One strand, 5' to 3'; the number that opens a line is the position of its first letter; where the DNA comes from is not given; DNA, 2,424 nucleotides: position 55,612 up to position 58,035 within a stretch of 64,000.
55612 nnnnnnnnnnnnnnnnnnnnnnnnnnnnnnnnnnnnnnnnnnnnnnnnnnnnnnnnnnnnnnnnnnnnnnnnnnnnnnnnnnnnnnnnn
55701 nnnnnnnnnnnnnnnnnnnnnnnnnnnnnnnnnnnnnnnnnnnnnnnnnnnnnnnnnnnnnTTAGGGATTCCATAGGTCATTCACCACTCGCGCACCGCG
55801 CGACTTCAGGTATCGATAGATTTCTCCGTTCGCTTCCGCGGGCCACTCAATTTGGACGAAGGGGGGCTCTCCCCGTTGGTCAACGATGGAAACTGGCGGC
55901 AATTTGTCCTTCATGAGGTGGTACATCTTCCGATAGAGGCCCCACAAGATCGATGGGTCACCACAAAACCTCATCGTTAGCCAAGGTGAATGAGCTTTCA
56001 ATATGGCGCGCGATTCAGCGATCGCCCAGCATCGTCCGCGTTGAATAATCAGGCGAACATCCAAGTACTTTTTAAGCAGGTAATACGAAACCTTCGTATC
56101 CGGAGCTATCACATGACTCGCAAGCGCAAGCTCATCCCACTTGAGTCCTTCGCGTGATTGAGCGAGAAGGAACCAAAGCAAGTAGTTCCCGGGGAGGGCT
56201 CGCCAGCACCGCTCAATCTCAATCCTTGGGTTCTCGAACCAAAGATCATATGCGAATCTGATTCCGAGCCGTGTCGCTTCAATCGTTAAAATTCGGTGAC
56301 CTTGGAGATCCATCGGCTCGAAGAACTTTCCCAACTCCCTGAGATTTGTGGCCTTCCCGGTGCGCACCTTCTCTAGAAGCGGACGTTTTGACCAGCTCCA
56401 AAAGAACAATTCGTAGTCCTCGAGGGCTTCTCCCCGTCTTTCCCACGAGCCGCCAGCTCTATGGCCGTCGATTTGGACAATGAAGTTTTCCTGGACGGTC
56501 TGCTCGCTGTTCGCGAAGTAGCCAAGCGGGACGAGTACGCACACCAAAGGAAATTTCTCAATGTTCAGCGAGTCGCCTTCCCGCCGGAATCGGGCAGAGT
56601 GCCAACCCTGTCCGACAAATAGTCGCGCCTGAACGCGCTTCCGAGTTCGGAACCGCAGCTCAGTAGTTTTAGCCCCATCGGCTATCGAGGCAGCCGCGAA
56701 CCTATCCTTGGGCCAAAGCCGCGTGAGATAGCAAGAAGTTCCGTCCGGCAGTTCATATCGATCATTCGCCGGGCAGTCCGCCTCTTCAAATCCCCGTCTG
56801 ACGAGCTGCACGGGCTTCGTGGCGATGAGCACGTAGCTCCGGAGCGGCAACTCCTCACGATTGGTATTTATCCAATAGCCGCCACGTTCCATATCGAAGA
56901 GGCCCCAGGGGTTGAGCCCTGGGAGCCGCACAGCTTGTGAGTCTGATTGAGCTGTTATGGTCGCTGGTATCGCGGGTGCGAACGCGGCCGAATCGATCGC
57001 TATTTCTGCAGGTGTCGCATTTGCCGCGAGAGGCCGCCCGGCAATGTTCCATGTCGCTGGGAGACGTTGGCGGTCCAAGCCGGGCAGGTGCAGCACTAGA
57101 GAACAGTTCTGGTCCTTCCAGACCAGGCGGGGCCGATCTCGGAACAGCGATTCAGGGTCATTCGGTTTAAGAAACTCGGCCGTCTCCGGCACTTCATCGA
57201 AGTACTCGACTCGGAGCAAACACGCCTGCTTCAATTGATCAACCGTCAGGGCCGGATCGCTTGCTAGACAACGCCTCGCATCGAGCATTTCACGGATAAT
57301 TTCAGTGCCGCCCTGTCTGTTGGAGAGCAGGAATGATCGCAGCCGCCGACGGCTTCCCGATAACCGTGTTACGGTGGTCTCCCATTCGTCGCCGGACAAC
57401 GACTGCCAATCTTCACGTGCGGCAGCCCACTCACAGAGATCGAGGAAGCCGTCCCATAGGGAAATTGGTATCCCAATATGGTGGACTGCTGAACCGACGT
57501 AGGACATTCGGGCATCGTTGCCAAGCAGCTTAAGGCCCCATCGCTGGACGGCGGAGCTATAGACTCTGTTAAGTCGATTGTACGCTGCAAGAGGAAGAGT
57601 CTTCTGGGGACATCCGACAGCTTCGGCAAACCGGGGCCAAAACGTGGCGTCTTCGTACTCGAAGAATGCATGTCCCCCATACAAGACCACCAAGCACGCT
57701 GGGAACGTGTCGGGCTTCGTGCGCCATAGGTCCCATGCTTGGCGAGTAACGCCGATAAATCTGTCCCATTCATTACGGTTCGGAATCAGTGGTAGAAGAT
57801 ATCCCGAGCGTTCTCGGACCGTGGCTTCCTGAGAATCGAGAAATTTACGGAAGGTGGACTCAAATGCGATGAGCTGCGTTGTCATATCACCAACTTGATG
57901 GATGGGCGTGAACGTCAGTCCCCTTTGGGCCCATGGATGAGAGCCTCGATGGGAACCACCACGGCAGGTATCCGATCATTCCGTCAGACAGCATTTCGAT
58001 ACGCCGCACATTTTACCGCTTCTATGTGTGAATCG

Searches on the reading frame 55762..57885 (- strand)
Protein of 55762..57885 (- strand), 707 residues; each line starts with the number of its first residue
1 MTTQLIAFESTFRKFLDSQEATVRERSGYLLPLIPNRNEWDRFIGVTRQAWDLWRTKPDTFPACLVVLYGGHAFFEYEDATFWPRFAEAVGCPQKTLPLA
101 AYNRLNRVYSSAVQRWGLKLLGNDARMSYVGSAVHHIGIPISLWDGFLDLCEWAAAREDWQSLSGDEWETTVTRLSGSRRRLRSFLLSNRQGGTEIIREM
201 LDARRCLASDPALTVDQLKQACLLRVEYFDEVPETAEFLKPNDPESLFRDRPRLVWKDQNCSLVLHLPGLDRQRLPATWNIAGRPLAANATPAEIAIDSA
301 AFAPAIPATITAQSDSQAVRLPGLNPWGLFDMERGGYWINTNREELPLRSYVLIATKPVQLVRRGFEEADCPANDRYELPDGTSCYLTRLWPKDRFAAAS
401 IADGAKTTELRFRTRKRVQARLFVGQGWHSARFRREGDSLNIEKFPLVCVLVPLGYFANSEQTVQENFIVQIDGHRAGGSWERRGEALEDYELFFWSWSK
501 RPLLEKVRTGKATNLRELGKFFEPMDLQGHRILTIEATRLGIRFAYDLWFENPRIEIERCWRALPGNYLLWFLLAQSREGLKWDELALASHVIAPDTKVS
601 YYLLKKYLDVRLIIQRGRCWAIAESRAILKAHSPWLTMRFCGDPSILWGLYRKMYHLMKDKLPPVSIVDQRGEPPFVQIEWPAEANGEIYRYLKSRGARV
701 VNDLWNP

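Call 3: search_protein_families(library=pfam, proteins=[window:55762-57885:-], max_evalue=0.1)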
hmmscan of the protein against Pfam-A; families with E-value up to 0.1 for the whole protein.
window:55762-57885:- (707 aa): 0 families

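Call 4: search_protein_families(library=padloc, proteins=[window:55762-57885:-], max_evalue=0.1)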
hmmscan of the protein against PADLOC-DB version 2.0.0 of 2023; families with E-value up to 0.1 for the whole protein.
window:55762-57885:- (707 aa): 0 families

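Call 6: search_protein_families(library=ncbifam, proteins=[window:55762-57885:-], max_evalue=0.1)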
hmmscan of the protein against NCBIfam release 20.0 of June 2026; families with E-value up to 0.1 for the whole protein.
window:55762-57885:- (707 aa): 0 families

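Call 18: find_homologous_proteins(query=window:55762-57885:-, max_evalue=0.001)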
Query window:55762-57885:- (707 aa): 131 proteins with E <= 0.001 among 8000 candidates; the best 120 are listed.
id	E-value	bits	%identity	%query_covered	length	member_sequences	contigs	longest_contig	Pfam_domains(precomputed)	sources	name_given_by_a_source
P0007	0.0e+0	1362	100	82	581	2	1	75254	-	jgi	jgi:hypothetical protein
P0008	0.0e+0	1134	67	99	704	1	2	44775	-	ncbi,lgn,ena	-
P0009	3.8e-287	973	57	100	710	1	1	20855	-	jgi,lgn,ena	-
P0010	1.2e-265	902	56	95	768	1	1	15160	-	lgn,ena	-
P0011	4.8e-237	807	51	96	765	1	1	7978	-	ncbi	-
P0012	6.6e-233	793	50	94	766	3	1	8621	-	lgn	-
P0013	4.5e-229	781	52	91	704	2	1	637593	-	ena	-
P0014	3.0e-207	708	45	99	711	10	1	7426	-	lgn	-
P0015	6.1e-207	707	43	100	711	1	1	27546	-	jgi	-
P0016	6.7e-204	697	45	97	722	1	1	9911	-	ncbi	-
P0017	6.0e-203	694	44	100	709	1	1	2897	-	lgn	-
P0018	7.9e-203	694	44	100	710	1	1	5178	-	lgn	-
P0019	2.1e-202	692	42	99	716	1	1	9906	-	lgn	-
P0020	2.6e-202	692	44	100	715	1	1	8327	-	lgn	-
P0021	2.6e-201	689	44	99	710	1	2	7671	-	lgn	-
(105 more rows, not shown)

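Call 23: find_related_loci(query=A2, collection=genome_contigs, flank=10000)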
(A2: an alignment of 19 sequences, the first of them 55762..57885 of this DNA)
Query A2 (707 aa) in genome_contigs; peptide patterns used: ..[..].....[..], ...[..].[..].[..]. (x = any residue, [..] = any of these).
62 stretches matched a pattern; 35 encode a relative of the query (tblastn E <= 1e-3); 35 distinct loci.
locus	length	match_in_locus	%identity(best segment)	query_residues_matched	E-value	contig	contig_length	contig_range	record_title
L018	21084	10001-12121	66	1-707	0e+0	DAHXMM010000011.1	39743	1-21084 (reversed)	MAG TPA_asm: Elusimicrobia bacterium isolate clean1622 k141_1582646, whole genome shotgun sequence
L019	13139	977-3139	43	1-706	0e+0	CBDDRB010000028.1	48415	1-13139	uncultured bacterium isolate s7_161 genome assembly, contig: s7_161.fak141_595297, whole genome shotgun sequence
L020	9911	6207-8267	45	24-706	0e+0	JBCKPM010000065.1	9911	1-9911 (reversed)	Usitatibacteraceae bacterium isolate SLM_MC1B_68-O16 Node_65_length_9911_cov_35.566329, whole genome shotgun sequence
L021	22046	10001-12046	44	24-706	0e+0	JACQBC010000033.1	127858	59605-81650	MAG: Gammaproteobacteria bacterium isolate NC_groundwater_932_Pr1_S-0.2um_52_71 Montesol18-Sp2_coassembly_scaffold_95527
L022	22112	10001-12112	43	1-705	0e+0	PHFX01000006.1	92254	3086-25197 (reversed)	MAG: Candidatus Brocadia sp. WS118 scaffold_9, whole genome shotgun sequence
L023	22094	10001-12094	40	3-706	0e+0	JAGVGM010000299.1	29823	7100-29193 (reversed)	MAG: Thermodesulfovibrionia bacterium isolate DeMMO2_3 c_000000057412, whole genome shotgun sequence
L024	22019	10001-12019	40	8-706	7e-177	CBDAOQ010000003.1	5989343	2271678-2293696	MAG: Candidatus Versatilivorator sp. isolate 6a61018a-c988-4e23-9d40-021d3d713c5d genome assembly, contig: contig_3, who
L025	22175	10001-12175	40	2-707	2e-176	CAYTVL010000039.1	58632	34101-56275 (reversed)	MAG TPA_asm: uncultured Enterobacteriaceae bacterium isolate binchicken_co185_232 genome assembly, contig: NODE_695_leng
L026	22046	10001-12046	39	5-706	8e-171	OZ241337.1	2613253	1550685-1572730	MAG: Nitrospirales bacterium isolate f26259d3-4dc5-40e9-b64d-64c16dbef0a4 genome assembly, chromosome: 1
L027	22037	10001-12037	38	4-706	2e-169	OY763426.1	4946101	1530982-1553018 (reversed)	MAG: Candidatus Binatia bacterium isolate bff738c7-9683-4f94-b287-c2cb1e0b670a genome assembly, chromosome: 1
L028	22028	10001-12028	39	6-706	5e-169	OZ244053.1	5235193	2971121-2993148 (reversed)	MAG: Terriglobia bacterium isolate c15e5db1-7159-4592-9896-25da90492a0a genome assembly, chromosome: 1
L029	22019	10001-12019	39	9-706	5e-166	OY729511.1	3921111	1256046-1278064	MAG: Candidatus Binatia bacterium isolate 9e32f69c-91e7-4ea3-9a30-d9bf58b5a9ec genome assembly, chromosome: 1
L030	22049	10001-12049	38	5-706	3e-161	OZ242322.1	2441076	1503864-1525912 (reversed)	MAG: Thermodesulfobacteriota bacterium isolate 3e42ac3d-59cd-46c6-8b9e-c6275ce6f8c4 genome assembly, chromosome: 1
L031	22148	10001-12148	37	1-706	2e-161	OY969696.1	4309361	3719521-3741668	MAG: Candidatus Aminicenantes bacterium isolate MFD04408.bin.1.14 genome assembly, chromosome: 1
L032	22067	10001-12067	41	9-707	6e-168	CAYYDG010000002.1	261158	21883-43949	MAG TPA_asm: uncultured Heliomicrobium sp. isolate binchicken_co276_100 genome assembly, contig: NODE_28_length_261158_c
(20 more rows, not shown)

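Call 49: search_solved_structures(query=A2, max_evalue=1)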
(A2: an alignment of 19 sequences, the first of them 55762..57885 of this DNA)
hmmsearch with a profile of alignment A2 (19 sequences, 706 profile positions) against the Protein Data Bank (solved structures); distinct sequences matched with E-value up to 1: 1.
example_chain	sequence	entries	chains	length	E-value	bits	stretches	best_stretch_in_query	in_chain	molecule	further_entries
3cs3_A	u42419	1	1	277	0.35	12.2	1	136-201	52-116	Sugar-binding transcriptional regulator, LacI family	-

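Call 87: search_protein_families(library=pfam, alignment_id=A2, max_evalue=1)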
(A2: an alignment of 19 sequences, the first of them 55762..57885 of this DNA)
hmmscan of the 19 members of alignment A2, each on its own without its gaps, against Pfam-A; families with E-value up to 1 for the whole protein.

A. member 1, window:55762-57885:- (707 aa): 0 families

B. families by the number of members that match (of 19 scanned): 6 families
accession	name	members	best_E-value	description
PF18891.5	FANCL_d3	1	0.036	FANCL UBC-like domain 3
PF22453.1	TubZ-like_C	1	0.076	Tubulin/FtsZ-like protein TubZ-like, C-terminal domain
PF00376.29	MerR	1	0.089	MerR family regulatory protein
PF22752.1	DUF488-N3i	1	0.12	Inactive DUF488-N3 subclade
PF08940.17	DUF1918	1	0.16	Domain of unknown function (DUF1918)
PF25802.1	WWC1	1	0.19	WWC1-like, helical hairpin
